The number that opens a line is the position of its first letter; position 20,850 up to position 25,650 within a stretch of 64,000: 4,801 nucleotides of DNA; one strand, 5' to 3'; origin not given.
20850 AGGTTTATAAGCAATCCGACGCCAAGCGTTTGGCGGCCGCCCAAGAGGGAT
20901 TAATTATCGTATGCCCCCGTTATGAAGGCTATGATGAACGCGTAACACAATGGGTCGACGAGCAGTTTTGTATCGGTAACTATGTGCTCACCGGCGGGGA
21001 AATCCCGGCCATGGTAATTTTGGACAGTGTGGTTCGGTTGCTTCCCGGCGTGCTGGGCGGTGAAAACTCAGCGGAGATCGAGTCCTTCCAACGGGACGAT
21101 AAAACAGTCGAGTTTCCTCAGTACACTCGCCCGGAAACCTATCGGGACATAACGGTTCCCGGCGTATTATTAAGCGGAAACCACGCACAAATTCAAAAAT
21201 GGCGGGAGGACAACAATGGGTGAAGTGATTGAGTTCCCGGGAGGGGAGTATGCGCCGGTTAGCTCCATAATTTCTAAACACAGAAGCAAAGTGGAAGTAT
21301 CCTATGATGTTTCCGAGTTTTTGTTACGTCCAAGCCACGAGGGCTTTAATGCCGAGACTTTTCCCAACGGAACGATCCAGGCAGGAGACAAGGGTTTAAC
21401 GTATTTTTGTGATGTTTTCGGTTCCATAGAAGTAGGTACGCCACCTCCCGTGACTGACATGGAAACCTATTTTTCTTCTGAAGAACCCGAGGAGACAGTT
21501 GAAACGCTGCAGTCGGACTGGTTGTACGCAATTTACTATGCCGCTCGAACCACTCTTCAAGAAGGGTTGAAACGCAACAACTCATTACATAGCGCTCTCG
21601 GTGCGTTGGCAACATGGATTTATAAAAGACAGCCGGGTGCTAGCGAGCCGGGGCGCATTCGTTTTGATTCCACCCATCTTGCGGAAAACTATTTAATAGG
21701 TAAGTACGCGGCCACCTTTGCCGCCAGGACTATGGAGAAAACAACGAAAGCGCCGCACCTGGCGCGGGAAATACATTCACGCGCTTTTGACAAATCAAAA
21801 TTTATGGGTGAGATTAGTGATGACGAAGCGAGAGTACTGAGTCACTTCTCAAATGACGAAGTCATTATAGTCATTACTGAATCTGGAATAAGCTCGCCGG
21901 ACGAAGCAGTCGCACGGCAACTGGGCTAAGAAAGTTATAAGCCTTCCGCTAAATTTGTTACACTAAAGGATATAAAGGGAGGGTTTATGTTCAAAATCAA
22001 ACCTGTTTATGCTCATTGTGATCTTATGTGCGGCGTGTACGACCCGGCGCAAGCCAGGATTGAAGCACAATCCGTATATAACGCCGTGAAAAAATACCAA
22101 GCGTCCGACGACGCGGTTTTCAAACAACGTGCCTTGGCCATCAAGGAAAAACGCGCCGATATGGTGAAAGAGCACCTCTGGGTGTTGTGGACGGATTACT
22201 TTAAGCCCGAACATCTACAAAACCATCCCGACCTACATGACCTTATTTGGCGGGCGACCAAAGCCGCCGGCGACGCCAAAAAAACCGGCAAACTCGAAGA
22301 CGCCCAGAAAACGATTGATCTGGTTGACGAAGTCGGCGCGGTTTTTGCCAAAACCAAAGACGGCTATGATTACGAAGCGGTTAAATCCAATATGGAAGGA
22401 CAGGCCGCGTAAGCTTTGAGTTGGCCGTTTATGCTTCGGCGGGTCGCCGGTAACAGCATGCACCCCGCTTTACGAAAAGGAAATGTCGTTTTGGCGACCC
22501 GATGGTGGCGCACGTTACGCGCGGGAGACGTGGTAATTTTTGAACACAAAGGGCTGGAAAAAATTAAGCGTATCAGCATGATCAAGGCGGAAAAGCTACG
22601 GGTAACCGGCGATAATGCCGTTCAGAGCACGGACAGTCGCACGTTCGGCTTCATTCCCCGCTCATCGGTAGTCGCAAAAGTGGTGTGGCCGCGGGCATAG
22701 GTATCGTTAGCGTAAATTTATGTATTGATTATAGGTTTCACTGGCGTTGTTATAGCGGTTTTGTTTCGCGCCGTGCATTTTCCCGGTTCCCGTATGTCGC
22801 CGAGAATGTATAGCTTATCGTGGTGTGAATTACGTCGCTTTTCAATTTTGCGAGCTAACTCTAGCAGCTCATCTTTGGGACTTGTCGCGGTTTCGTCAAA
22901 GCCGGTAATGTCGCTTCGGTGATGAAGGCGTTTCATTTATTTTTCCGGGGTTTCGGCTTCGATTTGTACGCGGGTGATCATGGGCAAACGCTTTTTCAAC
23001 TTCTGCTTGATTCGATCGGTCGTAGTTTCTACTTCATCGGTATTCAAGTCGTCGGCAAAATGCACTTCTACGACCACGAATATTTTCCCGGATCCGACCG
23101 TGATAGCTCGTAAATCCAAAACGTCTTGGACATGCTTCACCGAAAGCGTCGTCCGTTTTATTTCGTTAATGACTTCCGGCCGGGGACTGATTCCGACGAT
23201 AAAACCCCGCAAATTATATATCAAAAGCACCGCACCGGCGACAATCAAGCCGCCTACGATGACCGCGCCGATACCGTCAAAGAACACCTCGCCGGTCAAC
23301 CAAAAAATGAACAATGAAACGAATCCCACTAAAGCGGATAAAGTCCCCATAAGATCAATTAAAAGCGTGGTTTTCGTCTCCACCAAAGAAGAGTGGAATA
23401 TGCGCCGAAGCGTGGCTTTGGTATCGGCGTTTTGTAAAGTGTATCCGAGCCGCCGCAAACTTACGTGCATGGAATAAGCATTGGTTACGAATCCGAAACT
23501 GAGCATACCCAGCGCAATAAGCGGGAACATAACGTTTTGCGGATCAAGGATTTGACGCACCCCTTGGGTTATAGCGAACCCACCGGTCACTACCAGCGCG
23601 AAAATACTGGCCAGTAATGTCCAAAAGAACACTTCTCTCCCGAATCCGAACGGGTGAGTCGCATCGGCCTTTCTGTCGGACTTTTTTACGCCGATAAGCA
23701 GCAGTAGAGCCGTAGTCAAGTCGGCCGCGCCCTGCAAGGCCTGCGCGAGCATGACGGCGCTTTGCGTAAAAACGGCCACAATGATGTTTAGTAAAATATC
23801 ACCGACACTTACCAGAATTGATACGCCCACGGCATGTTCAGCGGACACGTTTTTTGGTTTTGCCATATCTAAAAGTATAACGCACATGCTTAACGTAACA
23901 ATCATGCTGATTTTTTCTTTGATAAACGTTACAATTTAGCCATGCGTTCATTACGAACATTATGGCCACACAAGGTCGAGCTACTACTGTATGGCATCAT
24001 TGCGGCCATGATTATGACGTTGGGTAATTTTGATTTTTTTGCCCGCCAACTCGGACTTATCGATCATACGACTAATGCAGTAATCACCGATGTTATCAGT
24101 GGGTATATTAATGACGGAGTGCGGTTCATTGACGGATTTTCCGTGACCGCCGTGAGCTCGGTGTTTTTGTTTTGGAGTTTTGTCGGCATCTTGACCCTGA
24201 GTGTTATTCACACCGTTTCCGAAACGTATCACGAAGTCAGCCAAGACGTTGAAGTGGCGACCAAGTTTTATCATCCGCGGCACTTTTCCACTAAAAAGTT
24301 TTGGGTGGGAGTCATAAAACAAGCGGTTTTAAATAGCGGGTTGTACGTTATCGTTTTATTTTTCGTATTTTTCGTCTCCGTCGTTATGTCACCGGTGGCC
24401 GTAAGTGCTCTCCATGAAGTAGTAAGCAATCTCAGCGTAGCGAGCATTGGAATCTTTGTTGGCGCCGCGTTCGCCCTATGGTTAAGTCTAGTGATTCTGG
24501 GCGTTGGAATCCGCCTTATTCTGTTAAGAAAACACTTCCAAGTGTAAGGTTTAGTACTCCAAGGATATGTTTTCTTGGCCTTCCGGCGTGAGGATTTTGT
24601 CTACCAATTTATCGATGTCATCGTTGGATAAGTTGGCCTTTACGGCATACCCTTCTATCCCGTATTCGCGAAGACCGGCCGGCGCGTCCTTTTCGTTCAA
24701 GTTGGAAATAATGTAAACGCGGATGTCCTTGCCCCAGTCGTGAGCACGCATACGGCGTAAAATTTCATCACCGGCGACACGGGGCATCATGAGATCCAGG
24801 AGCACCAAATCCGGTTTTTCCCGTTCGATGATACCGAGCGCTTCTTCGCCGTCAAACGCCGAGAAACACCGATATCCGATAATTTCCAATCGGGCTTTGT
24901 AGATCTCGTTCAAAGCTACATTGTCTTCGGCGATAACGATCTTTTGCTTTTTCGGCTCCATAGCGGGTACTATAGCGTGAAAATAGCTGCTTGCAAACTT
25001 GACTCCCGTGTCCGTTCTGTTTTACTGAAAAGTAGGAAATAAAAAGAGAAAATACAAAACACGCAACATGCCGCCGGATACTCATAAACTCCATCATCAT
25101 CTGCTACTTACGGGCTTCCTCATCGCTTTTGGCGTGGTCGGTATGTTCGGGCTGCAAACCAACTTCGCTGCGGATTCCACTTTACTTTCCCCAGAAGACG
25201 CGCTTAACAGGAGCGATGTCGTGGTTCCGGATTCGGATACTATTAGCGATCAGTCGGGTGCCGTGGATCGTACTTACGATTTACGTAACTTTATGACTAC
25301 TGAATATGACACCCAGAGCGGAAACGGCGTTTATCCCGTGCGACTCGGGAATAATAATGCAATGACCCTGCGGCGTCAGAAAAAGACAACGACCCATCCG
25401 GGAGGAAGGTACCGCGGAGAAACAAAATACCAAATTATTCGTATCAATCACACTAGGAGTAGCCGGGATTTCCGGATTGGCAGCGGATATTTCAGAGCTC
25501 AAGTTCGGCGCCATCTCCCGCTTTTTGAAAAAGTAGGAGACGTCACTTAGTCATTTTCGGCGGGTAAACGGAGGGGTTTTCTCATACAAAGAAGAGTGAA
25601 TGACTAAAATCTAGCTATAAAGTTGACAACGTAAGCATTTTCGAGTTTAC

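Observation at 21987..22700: Ni-superoxide dismutase plus SodX protease pair with a non-canonical Ni-hook (HCDLMCG)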

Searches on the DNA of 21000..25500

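Call 61: search_rna_families(source=window, start=21000, end=25500, threshold=evalue, max_evalue=1)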
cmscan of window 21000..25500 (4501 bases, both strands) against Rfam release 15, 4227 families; matches with E-value up to 1: 0.
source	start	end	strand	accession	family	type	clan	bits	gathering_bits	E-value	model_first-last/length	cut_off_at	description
